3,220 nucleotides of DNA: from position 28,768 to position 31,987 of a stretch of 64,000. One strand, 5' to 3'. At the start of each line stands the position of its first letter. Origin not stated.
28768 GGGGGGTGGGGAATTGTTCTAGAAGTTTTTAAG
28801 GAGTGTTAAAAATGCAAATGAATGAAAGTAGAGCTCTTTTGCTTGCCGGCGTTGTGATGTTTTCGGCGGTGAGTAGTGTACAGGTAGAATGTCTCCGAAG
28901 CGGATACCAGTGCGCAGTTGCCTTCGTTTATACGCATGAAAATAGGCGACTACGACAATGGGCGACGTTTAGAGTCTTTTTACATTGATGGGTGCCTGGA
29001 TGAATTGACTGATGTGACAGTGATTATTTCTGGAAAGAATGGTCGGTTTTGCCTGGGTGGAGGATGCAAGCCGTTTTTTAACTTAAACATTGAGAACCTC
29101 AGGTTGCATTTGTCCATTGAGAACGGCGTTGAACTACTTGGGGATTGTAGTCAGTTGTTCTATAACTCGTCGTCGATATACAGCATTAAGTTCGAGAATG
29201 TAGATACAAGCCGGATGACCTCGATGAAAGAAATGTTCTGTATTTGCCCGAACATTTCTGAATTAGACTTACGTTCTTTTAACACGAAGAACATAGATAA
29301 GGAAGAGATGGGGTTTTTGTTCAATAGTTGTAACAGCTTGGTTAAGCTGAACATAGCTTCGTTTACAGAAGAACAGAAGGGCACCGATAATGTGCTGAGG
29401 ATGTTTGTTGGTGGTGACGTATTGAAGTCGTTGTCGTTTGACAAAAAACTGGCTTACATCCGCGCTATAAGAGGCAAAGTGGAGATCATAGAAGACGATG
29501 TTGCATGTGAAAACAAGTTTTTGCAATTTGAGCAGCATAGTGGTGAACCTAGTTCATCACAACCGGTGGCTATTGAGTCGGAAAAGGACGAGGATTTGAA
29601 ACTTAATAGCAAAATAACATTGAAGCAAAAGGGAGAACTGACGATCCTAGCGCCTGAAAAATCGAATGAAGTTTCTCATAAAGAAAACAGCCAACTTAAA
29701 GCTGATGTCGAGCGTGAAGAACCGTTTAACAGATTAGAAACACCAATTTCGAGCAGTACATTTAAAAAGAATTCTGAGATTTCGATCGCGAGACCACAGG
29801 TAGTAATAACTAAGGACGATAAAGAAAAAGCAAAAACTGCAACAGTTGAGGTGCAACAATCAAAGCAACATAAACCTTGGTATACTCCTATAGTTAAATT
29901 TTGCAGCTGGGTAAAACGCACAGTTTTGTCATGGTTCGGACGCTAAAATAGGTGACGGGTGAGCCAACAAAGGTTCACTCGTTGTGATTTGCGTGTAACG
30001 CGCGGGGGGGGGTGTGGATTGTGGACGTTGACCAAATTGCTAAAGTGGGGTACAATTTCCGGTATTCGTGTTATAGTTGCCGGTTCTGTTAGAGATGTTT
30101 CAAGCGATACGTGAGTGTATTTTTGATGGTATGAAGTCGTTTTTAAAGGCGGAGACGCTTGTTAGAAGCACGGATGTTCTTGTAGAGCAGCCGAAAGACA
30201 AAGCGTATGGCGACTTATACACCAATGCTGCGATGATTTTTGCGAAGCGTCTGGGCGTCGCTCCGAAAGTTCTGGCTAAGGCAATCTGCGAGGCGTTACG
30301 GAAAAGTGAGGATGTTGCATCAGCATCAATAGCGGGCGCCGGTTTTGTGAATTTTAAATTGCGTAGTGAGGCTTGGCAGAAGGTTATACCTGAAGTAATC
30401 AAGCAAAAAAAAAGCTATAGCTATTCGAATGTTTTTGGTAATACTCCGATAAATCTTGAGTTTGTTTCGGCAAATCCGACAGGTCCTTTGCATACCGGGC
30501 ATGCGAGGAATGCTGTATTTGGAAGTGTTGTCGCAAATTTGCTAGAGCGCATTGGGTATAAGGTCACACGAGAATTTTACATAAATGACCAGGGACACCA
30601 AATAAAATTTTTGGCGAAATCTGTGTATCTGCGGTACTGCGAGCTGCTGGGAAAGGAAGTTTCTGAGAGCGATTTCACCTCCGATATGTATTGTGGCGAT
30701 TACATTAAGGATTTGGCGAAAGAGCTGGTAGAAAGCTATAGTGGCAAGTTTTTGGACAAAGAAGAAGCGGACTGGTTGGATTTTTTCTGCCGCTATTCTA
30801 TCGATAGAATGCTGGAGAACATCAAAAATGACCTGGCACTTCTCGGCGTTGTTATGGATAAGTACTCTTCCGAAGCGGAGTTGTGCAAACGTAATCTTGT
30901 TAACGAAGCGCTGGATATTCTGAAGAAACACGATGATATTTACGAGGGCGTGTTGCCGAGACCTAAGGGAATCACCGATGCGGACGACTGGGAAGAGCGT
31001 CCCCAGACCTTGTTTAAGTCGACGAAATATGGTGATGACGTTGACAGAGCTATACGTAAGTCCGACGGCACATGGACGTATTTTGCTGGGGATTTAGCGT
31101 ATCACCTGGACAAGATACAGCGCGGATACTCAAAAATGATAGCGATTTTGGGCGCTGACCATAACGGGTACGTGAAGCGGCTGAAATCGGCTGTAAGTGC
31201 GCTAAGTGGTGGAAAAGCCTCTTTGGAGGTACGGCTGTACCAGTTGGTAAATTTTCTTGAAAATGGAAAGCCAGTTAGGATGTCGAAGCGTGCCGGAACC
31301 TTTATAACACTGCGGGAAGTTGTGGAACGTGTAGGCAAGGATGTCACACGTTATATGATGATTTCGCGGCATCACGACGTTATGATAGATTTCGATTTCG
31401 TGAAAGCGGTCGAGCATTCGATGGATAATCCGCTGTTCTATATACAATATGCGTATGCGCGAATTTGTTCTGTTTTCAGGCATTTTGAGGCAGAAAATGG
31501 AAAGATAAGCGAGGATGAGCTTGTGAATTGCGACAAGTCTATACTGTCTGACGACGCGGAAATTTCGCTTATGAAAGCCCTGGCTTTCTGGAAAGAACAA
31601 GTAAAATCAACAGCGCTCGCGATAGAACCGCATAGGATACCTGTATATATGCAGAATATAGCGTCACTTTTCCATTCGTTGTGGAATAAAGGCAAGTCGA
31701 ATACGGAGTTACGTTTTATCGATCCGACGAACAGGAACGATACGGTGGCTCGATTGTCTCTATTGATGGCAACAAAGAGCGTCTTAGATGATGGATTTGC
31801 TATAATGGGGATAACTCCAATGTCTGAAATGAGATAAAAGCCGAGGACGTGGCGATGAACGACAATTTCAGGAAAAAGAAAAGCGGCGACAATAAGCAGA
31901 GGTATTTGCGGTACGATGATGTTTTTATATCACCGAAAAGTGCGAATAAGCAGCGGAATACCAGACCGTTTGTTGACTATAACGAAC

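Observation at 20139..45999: Seven-member paralogous family of Sec-signal proteins with hypervariable acidic cores and a conserved Trp/Lys-rich C-terminal tail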

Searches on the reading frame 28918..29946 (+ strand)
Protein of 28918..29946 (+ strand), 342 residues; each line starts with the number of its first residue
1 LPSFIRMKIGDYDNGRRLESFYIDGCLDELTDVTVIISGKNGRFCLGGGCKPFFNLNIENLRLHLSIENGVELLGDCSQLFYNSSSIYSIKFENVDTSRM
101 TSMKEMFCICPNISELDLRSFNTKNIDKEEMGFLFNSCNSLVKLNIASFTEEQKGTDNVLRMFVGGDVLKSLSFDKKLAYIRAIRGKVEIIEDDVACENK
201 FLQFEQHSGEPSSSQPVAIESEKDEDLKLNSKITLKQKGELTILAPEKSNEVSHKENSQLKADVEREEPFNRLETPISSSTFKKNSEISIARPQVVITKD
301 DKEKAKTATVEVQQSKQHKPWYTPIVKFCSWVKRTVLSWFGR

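Call 8: search_protein_families(library=pfam, max_evalue=0.1, proteins=[window:28918-29946:+])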
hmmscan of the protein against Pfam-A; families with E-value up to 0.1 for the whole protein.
window:28918-29946:+ (342 aa): 1 family
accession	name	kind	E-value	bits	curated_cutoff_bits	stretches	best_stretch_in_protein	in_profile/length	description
PF03382.20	DUF285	-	4.7e-06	26.8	25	1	76-163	2-82/120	Mycoplasma protein of unknown function, DUF285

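Call 9: search_protein_families(library=ncbifam, max_evalue=0.1, proteins=[window:28918-29946:+])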
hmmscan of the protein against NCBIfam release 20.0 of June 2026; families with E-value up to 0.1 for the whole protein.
window:28918-29946:+ (342 aa): 2 families
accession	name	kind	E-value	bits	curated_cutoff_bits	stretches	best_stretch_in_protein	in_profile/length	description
TIGR02167.2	Liste_lipo_26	repeat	0.018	14.8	30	0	107-125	2-20/26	PARCEL repeat-containing surface protein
NF011756.0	PRK15209.1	equivalog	0.05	13.1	221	0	84-160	68-145/174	long polar fimbrial major subunit LpfA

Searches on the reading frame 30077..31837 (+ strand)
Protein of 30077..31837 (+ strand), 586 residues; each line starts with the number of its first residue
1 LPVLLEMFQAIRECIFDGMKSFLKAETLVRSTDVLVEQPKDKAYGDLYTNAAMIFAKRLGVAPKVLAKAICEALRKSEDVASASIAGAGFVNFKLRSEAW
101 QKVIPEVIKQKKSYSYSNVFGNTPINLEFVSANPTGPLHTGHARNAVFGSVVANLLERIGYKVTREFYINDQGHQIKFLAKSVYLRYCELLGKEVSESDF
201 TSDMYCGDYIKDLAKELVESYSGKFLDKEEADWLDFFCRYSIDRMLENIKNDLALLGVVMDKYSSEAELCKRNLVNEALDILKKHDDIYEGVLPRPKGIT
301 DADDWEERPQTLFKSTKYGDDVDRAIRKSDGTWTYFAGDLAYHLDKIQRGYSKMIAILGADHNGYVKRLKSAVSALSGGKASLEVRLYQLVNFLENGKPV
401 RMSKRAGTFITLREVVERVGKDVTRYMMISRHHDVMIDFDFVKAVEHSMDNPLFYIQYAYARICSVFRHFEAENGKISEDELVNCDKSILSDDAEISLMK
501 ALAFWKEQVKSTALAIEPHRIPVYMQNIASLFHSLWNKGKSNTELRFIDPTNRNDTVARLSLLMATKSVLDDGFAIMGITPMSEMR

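Call 21: find_related_loci(query=window:30077-31837:+, collection=genome_contigs, flank=10000)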
Query window:30077-31837:+ (586 aa) in genome_contigs; peptide patterns used: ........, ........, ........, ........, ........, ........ (x = any residue, [..] = any of these).
121 stretches matched a pattern; 105 encode a relative of the query (tblastn E <= 1e-3); the best 80 are kept; 79 distinct loci.
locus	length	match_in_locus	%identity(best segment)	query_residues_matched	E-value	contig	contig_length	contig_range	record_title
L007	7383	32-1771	83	7-586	0e+0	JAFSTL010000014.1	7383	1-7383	MAG: Alphaproteobacteria bacterium isolate RGIG3458 Goat_Rumen.Co__c259877, whole genome shotgun sequence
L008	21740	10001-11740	81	7-586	0e+0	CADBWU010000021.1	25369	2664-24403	MAG: uncultured proteobacterium isolate RUG14374 genome assembly, contig: RUG14374_asm_21, whole genome shotgun sequence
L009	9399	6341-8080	78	7-586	0e+0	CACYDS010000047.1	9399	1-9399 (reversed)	MAG: uncultured proteobacterium isolate RUG11852 genome assembly, contig: RUG11852_asm_47, whole genome shotgun sequence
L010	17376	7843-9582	81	7-586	0e+0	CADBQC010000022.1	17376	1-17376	MAG: uncultured proteobacterium isolate RUG14192 genome assembly, contig: RUG14192_asm_22, whole genome shotgun sequence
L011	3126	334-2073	75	7-586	0e+0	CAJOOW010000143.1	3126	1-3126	uncultured Alphaproteobacteria bacterium isolate Rumen_Coassembly_mag_2311 genome assembly, contig: k87_31838261, whole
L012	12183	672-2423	72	3-586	0e+0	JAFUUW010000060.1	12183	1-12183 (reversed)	MAG: Alphaproteobacteria bacterium isolate RGIG4847 Roe_deer_Rumen-1__c237981, whole genome shotgun sequence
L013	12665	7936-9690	69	5-586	0e+0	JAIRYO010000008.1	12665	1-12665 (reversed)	MAG: Holosporales bacterium isolate Gsp477_bin47 k119_4671156, whole genome shotgun sequence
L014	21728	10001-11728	66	7-585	0e+0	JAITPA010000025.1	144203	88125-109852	MAG: Holosporales bacterium isolate Po218_bin89 k119_922380, whole genome shotgun sequence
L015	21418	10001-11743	65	7-586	0e+0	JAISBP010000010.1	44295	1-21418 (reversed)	MAG: Holosporales bacterium isolate Gx481_bin27 k119_2745933, whole genome shotgun sequence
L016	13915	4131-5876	63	7-586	0e+0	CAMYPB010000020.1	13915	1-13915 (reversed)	MAG TPA_asm: uncultured Holosporaceae bacterium isolate SRR17635654_bin.3_metaWRAP_v1.3_MAG genome assembly, contig: ERZ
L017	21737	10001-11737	64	7-586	0e+0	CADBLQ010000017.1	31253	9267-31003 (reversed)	MAG: uncultured proteobacterium isolate RUG14087 genome assembly, contig: RUG14087_asm_17, whole genome shotgun sequence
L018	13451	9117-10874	62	7-586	0e+0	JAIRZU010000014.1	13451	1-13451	MAG: Holosporales bacterium isolate Gx481_bin106 k119_3867856, whole genome shotgun sequence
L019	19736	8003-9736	64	7-586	0e+0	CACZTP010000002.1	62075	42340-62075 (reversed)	MAG: uncultured proteobacterium isolate RUG12940 genome assembly, contig: RUG12940_asm_2, whole genome shotgun sequence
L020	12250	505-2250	64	7-585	0e+0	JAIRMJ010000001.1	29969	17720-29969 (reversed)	MAG: Holosporales bacterium isolate Cd354_bin10 k119_1907746, whole genome shotgun sequence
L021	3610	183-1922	64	7-586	0e+0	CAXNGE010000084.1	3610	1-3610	MAG: Alphaproteobacteria bacterium isolate MiH-14oct19-76 genome assembly, contig: MiH-14oct19-C64113, whole genome shot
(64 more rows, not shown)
